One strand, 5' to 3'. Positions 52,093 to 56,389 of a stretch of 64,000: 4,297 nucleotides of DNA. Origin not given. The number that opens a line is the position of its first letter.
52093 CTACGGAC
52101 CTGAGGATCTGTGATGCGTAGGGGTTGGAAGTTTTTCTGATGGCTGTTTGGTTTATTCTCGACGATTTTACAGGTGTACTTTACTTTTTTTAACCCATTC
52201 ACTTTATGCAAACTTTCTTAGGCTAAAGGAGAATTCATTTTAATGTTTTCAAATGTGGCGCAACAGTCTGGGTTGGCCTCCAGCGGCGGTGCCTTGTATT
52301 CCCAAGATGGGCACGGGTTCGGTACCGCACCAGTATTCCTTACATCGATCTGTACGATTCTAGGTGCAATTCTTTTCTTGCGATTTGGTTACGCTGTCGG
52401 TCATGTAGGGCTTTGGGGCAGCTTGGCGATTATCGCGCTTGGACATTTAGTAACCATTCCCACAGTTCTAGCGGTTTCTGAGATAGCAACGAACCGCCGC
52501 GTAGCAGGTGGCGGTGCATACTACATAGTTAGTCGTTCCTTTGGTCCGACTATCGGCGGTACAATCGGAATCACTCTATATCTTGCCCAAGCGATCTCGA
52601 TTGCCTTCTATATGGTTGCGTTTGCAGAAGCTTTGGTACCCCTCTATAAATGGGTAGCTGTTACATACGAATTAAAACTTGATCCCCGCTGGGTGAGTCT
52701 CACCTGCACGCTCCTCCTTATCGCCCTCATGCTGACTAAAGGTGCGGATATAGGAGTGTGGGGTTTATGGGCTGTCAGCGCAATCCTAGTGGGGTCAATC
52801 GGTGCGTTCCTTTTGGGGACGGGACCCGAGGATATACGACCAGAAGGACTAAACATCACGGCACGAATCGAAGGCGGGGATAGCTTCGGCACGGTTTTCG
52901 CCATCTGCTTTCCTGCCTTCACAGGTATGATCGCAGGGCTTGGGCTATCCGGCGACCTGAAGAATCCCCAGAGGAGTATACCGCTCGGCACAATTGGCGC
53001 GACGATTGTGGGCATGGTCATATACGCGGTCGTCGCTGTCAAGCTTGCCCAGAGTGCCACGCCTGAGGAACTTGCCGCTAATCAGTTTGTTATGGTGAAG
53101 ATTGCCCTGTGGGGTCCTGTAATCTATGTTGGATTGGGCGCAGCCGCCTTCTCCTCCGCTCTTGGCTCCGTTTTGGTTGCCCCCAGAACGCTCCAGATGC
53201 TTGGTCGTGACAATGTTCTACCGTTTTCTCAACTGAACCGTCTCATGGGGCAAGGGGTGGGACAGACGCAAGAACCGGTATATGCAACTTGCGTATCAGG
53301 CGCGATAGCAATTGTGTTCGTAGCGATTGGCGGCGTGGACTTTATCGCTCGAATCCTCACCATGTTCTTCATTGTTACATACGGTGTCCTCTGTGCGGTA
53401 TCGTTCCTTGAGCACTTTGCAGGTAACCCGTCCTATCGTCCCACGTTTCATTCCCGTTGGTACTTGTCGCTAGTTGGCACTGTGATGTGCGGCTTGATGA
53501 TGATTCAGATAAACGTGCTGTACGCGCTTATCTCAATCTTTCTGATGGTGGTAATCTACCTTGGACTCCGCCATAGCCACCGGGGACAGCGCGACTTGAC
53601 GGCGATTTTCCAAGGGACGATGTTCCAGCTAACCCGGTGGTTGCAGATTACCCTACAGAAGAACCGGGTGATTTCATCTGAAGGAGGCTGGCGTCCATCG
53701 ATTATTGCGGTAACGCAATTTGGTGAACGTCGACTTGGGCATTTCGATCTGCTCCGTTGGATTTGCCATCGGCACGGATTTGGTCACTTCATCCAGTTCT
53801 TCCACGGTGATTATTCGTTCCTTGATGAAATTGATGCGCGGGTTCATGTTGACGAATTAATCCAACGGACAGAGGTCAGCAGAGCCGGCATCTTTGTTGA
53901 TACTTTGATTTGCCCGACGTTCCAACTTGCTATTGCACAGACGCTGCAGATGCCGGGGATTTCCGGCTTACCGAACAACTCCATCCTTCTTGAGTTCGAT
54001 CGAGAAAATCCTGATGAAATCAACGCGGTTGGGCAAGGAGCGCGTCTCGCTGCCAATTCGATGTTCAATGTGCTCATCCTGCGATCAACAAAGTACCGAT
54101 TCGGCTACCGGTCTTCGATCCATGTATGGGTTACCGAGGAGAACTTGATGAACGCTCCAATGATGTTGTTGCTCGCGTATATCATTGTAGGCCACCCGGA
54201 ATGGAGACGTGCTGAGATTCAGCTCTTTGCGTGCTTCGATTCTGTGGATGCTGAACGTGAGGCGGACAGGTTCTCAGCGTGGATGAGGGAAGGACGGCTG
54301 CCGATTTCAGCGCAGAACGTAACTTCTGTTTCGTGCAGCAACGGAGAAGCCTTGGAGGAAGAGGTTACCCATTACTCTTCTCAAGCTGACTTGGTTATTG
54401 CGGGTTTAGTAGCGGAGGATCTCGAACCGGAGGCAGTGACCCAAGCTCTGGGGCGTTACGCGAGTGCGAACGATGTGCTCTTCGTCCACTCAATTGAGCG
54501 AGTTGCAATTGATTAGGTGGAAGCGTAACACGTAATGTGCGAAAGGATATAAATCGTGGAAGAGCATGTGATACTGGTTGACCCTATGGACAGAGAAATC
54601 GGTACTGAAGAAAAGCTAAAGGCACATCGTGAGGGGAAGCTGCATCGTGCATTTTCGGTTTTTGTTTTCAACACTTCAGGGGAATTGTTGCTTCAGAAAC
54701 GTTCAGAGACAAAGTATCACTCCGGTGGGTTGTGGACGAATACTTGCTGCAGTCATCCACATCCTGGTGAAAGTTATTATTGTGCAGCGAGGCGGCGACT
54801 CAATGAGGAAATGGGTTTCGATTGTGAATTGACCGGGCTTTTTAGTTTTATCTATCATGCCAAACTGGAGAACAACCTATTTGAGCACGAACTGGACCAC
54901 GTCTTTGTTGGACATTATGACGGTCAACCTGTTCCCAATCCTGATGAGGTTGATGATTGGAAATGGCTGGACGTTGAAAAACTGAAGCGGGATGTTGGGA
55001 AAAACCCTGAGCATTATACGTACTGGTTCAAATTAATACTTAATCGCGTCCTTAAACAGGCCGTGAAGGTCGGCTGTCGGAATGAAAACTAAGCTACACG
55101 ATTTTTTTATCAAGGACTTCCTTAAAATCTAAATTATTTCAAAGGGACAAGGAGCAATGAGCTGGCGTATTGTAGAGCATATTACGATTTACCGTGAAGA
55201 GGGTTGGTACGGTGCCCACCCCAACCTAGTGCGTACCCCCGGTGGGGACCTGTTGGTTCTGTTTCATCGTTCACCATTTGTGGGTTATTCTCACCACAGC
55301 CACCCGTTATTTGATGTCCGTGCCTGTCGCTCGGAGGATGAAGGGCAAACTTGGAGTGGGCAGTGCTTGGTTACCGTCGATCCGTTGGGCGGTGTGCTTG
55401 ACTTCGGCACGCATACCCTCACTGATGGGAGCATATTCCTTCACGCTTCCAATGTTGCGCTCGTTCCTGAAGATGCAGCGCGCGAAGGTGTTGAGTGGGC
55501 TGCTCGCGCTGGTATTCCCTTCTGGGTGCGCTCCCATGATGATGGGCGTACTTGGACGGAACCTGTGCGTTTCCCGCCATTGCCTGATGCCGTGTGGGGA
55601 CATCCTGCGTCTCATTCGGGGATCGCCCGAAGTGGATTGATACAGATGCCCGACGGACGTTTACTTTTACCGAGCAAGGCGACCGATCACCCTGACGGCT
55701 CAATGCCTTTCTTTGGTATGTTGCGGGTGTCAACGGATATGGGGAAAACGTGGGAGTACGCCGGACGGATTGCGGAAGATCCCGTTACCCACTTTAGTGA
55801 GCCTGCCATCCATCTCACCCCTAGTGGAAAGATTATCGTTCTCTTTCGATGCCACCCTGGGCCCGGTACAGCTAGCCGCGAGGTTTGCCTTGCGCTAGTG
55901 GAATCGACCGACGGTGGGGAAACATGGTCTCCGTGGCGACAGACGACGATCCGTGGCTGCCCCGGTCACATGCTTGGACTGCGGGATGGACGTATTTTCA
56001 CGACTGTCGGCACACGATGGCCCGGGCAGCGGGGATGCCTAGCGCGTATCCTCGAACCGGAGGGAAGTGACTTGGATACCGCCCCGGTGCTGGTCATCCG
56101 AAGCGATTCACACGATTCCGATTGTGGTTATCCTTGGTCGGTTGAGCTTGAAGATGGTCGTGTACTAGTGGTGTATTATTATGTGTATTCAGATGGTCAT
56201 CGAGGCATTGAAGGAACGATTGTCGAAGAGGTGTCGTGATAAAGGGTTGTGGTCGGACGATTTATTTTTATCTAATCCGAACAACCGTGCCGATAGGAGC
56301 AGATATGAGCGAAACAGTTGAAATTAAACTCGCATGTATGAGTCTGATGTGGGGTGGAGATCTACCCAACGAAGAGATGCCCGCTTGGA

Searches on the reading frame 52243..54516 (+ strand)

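Call 6: search_protein_families(library=pfam, proteins=[window:52243-54516:+])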
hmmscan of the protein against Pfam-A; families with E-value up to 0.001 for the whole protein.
window:52243-54516:+ (757 aa): 2 families
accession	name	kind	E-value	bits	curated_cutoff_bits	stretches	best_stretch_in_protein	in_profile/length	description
PF00324.27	AA_permease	-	8.2e-38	130.7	24.6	1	31-443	2-427/470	Amino acid permease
PF13520.12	AA_permease_2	-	1.4e-12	47.7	27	1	31-440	6-406/427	Amino acid permease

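Call 28: search_protein_families(library=ncbifam, proteins=[window:52243-54516:+])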
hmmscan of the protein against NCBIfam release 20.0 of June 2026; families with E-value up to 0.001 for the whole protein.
window:52243-54516:+ (757 aa): 3 families
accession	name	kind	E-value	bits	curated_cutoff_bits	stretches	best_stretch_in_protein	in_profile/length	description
TIGR00930.1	2a30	subfamily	5.2e-78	263.2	953.4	2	30-271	83-338/936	K-Cl cotransporter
TIGR00906.1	2A0303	subfamily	9.4e-11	40.8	681.7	1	220-385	256-421/602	cationic amino acid transport permease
TIGR00909.1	2A0306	subfamily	6.3e-08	32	556.8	1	32-408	11-390/429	amino acid transporter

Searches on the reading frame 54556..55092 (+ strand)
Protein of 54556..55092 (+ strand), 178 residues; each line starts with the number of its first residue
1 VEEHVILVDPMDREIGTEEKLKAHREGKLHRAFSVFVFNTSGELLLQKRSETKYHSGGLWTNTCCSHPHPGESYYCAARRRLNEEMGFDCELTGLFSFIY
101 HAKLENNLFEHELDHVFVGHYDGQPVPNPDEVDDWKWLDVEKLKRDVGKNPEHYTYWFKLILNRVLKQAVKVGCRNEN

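Call 21: search_protein_families(library=pfam, proteins=[window:54556-55092:+])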
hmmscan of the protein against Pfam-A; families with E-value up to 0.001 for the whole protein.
window:54556-55092:+ (178 aa): 1 family
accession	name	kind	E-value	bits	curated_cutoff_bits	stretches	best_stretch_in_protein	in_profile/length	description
PF00293.34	NUDIX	-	1.2e-24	87.2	21.1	1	29-154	2-130/134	NUDIX domain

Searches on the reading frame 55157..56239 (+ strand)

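Call 21: search_protein_families(library=pfam, proteins=[window:55157-56239:+])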
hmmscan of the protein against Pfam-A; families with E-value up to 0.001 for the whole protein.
window:55157-56239:+ (360 aa): 5 families
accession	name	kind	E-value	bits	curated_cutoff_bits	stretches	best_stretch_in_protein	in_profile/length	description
PF13088.12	BNR_2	-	2.5e-21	76.7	31.4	1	113-336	76-275/277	BNR repeat-like domain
PF02012.26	BNR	-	4.3e-10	38.5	27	0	250-259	3-12/12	BNR/Asp-box repeat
PF13859.12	BNR_3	-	2.6e-07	30.8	27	1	90-259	69-212/308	BNR repeat-like domain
PF24316.1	Tli3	-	1.5e-06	29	27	0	205-261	43-100/129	T6SS Tli3 immunity protein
PF12217.14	End_beta_propel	-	0.00055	19.4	24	0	123-142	47-66/367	Catalytic beta propeller domain of bacteriophage endosialidase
